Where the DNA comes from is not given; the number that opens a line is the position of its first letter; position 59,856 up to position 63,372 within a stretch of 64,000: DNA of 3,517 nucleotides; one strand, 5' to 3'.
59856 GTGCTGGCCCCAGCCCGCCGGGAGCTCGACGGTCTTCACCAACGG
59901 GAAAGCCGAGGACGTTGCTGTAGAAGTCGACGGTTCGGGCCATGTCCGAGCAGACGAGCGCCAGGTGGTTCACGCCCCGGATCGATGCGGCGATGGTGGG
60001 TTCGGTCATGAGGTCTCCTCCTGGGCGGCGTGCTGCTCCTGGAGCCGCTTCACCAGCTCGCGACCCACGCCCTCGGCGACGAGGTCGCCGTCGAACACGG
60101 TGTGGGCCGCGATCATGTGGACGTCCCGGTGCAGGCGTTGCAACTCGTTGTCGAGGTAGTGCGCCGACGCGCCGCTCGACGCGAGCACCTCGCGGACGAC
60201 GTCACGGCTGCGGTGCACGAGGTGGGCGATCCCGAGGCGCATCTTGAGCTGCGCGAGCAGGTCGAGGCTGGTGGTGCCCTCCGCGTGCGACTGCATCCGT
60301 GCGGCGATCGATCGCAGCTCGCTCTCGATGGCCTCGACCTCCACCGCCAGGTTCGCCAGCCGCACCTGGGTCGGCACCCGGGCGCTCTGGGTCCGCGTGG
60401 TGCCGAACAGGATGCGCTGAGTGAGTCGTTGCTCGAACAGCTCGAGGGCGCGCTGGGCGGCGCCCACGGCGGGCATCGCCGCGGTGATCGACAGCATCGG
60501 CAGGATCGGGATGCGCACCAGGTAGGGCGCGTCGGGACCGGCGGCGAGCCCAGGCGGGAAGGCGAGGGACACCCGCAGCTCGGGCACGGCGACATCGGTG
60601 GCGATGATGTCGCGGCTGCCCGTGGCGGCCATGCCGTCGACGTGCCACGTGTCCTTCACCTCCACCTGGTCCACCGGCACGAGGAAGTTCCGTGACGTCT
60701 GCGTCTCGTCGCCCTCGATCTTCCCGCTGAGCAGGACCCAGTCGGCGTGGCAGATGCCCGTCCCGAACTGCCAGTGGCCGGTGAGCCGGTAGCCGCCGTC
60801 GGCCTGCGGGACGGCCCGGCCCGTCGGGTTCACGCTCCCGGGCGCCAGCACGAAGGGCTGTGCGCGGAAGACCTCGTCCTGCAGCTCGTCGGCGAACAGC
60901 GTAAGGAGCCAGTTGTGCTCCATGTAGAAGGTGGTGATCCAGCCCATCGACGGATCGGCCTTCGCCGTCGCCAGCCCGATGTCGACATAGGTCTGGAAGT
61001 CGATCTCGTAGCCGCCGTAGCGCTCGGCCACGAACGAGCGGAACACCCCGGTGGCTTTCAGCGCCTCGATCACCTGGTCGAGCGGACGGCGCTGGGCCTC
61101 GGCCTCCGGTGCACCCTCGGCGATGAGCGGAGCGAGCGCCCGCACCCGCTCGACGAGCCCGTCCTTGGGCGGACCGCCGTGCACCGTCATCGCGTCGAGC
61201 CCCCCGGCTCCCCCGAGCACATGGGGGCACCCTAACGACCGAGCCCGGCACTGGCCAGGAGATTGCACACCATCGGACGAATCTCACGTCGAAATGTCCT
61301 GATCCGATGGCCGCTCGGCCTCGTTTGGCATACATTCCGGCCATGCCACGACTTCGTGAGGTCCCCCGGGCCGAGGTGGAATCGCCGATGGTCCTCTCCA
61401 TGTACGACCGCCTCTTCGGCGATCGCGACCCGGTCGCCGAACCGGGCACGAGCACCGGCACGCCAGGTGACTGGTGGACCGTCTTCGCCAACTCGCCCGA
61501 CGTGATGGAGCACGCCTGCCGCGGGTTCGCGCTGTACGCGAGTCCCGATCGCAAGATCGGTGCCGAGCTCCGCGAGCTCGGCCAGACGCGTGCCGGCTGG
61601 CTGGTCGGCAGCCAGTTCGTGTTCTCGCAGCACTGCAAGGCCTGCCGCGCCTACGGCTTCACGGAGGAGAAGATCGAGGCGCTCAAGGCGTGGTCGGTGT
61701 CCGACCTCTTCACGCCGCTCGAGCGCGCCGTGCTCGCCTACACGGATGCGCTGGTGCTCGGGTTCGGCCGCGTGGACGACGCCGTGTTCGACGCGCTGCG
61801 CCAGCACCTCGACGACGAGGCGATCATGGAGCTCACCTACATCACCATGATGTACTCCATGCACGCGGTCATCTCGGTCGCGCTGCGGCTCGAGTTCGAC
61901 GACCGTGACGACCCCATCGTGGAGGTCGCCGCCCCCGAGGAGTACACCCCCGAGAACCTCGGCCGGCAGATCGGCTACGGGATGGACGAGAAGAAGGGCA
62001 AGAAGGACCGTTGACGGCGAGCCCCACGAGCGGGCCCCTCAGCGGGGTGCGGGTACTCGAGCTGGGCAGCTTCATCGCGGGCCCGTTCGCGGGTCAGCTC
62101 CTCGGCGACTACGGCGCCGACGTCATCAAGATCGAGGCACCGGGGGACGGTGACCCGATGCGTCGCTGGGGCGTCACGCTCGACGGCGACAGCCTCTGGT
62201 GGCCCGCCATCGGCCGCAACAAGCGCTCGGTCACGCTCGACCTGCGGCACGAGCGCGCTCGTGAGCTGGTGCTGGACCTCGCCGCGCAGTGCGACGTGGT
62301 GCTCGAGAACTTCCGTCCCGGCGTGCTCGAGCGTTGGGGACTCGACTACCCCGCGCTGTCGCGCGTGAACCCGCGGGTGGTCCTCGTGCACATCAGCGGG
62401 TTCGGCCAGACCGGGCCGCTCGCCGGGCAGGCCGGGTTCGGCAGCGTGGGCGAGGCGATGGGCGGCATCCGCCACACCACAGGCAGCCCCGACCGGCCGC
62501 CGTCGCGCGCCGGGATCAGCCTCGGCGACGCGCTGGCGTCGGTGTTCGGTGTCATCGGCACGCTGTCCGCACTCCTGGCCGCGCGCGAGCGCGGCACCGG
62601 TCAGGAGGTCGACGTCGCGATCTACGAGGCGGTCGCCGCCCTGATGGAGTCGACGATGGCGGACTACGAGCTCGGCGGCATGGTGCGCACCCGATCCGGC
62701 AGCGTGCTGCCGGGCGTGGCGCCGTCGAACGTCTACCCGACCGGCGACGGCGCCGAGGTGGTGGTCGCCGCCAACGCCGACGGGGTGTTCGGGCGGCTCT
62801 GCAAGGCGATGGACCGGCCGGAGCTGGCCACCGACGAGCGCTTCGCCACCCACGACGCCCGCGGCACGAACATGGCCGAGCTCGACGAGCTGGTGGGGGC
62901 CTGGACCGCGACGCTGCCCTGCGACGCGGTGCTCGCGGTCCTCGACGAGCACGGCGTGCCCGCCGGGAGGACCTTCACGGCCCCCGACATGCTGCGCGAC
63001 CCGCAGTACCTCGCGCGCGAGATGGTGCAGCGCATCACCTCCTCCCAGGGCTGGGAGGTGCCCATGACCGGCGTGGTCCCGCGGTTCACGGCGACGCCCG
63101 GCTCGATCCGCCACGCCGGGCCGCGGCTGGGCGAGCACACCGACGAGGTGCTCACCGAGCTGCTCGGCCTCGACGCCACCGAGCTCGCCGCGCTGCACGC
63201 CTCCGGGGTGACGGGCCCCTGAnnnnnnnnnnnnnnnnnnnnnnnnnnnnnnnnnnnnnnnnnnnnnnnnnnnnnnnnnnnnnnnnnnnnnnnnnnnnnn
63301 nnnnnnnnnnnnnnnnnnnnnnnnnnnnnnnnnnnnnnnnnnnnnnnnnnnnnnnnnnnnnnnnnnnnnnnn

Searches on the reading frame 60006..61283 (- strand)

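Call 8: search_protein_families(library=pfam, proteins=[window:60006-61283:-], max_evalue=0.01)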
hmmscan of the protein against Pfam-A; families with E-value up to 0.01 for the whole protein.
window:60006-61283:- (425 aa): 3 families
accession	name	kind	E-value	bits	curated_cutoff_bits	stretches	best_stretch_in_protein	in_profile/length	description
PF08028.16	Acyl-CoA_dh_2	-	4.5e-24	85.7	22.7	1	266-398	1-133/134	Acyl-CoA dehydrogenase, C-terminal domain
PF00441.29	Acyl-CoA_dh_1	-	7.7e-05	23.3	22.4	1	266-390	16-130/150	Acyl-CoA dehydrogenase, C-terminal domain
PF02771.21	Acyl-CoA_dh_N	-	0.00064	20.5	22.9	1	54-120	19-85/113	Acyl-CoA dehydrogenase, N-terminal domain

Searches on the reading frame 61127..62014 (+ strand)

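Call 69: search_protein_families(library=pfam, proteins=[window:61127-62014:+], max_evalue=0.001)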
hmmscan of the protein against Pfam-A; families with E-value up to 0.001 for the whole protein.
window:61127-62014:+ (295 aa): 1 family
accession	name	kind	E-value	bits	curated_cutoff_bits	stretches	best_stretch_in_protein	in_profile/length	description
PF02627.25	CMD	-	8.4e-10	39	23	1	133-207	11-83/84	Carboxymuconolactone decarboxylase family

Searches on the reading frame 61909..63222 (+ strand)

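Call 69: search_protein_families(library=pfam, proteins=[window:61909-63222:+], max_evalue=0.001)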
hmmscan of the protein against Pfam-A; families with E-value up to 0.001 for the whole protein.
window:61909-63222:+ (437 aa): 1 family
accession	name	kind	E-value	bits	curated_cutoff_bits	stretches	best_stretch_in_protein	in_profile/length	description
PF02515.22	CoA_transf_3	-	5.5e-124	414.4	23.3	1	44-411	1-366/366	CoA-transferase family III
